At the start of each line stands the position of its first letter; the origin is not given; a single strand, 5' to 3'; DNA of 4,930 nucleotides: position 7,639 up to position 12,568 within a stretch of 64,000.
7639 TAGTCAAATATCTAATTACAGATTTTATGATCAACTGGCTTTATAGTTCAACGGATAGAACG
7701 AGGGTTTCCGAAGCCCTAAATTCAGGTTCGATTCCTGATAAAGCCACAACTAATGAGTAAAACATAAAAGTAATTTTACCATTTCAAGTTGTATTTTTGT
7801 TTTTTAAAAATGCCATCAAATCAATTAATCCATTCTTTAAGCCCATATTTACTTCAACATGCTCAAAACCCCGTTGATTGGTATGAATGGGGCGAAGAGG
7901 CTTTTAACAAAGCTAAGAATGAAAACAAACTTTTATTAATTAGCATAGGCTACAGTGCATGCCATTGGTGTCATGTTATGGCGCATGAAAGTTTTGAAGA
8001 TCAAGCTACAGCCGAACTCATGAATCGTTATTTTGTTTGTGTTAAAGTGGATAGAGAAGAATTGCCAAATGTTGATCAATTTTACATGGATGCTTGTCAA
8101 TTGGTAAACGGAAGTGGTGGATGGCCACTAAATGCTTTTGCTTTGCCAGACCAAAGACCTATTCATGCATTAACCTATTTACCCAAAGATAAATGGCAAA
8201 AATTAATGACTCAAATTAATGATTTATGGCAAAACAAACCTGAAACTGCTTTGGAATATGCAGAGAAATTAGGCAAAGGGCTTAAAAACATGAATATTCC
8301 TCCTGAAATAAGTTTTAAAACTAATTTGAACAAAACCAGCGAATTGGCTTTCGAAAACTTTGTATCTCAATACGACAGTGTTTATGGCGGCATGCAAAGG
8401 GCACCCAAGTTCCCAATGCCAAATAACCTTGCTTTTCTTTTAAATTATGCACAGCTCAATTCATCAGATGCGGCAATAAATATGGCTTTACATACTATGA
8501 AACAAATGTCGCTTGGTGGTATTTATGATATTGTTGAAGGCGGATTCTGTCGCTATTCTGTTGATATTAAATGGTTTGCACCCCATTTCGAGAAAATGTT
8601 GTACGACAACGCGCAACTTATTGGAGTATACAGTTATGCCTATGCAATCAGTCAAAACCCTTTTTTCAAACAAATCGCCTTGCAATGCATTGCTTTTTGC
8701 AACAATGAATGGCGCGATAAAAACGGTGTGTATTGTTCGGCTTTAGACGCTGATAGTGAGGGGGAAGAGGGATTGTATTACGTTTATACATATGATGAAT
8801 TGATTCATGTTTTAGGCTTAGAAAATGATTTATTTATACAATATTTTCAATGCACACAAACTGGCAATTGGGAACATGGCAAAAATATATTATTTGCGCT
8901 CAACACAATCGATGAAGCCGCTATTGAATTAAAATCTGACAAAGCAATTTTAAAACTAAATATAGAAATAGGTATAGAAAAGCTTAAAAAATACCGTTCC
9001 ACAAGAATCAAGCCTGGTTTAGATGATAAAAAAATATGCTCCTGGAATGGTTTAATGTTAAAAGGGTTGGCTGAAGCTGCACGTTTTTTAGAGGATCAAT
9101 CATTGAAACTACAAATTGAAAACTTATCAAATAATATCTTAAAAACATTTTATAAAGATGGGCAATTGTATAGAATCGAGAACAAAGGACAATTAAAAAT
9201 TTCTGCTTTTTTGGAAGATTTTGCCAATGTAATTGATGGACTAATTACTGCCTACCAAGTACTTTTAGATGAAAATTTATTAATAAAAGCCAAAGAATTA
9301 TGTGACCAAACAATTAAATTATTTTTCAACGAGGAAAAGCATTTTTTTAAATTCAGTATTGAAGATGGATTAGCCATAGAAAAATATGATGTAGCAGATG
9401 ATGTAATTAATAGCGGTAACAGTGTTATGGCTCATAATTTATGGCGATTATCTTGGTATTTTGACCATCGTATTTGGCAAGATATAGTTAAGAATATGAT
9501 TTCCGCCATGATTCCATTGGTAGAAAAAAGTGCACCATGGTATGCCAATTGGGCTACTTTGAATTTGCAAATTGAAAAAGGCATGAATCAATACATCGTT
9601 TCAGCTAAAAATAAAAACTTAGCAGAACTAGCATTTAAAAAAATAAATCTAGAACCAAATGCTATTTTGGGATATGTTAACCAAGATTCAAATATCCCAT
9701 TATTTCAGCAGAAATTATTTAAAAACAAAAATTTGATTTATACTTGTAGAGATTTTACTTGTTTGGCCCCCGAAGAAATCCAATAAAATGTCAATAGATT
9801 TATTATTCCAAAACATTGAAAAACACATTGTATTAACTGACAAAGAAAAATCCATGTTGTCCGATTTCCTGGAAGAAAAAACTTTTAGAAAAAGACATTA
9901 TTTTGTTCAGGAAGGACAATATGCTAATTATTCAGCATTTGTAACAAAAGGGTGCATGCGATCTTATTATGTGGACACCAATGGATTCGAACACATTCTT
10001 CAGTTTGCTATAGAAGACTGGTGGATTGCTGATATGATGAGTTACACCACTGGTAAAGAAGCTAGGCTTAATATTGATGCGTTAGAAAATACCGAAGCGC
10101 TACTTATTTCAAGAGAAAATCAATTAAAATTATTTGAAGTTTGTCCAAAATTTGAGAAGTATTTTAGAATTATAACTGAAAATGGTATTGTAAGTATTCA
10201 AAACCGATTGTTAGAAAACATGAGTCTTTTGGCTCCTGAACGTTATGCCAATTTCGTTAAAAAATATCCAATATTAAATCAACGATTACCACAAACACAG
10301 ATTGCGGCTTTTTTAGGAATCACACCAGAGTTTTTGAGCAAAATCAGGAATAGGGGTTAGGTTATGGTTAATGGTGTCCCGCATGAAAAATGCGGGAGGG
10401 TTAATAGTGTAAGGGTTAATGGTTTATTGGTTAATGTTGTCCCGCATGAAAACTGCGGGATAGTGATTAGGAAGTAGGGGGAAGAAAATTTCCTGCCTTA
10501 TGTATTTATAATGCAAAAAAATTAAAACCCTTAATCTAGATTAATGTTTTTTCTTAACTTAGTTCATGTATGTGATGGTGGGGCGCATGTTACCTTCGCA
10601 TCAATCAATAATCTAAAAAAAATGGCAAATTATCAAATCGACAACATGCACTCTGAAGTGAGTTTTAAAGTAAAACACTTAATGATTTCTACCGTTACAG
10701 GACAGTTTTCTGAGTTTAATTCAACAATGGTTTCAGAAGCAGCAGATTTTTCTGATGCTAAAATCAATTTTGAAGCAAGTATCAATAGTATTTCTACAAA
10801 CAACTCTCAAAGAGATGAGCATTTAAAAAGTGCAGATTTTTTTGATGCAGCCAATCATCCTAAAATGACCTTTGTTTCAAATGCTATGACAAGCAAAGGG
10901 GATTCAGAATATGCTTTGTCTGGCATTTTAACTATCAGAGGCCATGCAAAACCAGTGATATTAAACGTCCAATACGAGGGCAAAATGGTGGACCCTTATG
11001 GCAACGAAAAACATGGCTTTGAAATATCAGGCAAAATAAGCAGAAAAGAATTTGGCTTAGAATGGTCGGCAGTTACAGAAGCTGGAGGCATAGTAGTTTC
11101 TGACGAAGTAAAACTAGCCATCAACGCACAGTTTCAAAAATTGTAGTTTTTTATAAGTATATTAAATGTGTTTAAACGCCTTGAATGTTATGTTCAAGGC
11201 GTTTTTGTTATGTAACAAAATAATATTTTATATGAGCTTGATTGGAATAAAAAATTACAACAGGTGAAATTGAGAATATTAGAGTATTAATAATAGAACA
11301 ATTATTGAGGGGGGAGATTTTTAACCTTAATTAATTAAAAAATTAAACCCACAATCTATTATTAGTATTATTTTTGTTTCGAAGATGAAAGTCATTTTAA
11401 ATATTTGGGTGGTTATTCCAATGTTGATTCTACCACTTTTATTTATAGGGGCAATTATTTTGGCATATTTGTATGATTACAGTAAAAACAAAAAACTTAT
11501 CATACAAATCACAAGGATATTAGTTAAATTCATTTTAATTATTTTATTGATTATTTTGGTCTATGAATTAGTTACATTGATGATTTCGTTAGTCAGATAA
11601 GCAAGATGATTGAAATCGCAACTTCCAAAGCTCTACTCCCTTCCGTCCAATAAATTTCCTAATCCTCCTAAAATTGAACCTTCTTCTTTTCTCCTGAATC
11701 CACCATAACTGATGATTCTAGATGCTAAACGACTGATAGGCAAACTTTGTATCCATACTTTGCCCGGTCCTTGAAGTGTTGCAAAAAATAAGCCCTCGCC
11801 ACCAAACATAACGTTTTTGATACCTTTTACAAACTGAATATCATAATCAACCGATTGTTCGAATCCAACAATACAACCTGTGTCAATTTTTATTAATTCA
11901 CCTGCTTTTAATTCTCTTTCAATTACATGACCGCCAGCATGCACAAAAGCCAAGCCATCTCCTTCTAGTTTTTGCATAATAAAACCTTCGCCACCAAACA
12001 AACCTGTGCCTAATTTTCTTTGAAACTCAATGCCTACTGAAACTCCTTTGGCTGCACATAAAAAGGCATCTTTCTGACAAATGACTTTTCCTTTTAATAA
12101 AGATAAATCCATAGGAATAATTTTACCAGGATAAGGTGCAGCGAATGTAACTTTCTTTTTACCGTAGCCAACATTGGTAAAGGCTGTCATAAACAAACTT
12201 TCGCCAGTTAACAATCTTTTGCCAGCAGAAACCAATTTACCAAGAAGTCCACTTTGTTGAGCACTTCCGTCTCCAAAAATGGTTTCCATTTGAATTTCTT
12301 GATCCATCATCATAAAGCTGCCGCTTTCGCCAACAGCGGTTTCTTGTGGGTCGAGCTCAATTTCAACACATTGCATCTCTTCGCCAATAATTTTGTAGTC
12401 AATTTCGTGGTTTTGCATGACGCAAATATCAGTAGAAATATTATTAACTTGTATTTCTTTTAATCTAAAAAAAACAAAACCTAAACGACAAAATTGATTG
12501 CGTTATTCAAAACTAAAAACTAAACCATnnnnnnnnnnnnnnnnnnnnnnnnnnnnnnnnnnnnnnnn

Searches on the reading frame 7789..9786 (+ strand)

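Call 77: search_protein_families(library=pfam, proteins=[window:7789-9786:+], max_evalue=0.0001)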
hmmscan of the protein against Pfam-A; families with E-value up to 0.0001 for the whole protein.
window:7789-9786:+ (665 aa): 2 families
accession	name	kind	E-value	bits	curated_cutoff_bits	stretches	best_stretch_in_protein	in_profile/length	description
PF03190.21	Thioredox_DsbH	-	5.2e-65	218.8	27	1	11-164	2-161/163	Protein of unknown function, DUF255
PF13899.12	Thioredoxin_7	-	2.2e-07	31.3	27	1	30-91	1-62/83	Thioredoxin-like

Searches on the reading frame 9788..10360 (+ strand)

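Call 29: search_protein_families(library=pfam, proteins=[window:9788-10360:+], max_evalue=0.001)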
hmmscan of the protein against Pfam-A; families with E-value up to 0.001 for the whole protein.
window:9788-10360:+ (190 aa): 1 family
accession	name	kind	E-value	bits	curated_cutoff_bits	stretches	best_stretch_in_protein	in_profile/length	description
PF00027.35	cNMP_binding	-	4.7e-08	33.3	27.5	1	31-116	2-86/89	Cyclic nucleotide-binding domain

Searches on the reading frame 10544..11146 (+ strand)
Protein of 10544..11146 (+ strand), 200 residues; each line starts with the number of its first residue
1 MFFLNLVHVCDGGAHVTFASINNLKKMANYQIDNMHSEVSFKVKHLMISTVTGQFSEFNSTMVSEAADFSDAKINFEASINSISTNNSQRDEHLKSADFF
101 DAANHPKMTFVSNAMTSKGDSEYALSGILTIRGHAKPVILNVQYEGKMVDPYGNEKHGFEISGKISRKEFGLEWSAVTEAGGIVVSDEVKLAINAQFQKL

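Call 29: search_protein_families(library=pfam, proteins=[window:10544-11146:+], max_evalue=0.001)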
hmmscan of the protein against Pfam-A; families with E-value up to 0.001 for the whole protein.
window:10544-11146:+ (200 aa): 2 families
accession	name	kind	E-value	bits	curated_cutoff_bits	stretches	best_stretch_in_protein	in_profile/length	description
PF04264.18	YceI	-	5.6e-46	157.1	23.7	1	30-197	1-150/150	YceI-like domain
PF12624.14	VPS13_N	-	0.0003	19.1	80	1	28-125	946-1042/1317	VPS13-like family N-terminal region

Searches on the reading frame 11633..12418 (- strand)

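Call 77: search_protein_families(library=pfam, proteins=[window:11633-12418:-], max_evalue=0.0001)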
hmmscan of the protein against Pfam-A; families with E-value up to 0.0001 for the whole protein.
window:11633-12418:- (261 aa): 1 family
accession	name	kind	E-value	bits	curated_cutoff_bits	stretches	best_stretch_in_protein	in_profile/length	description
PF01987.23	AIM24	-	2.7e-72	243.2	25.7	1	8-226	1-205/205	Mitochondrial biogenesis AIM24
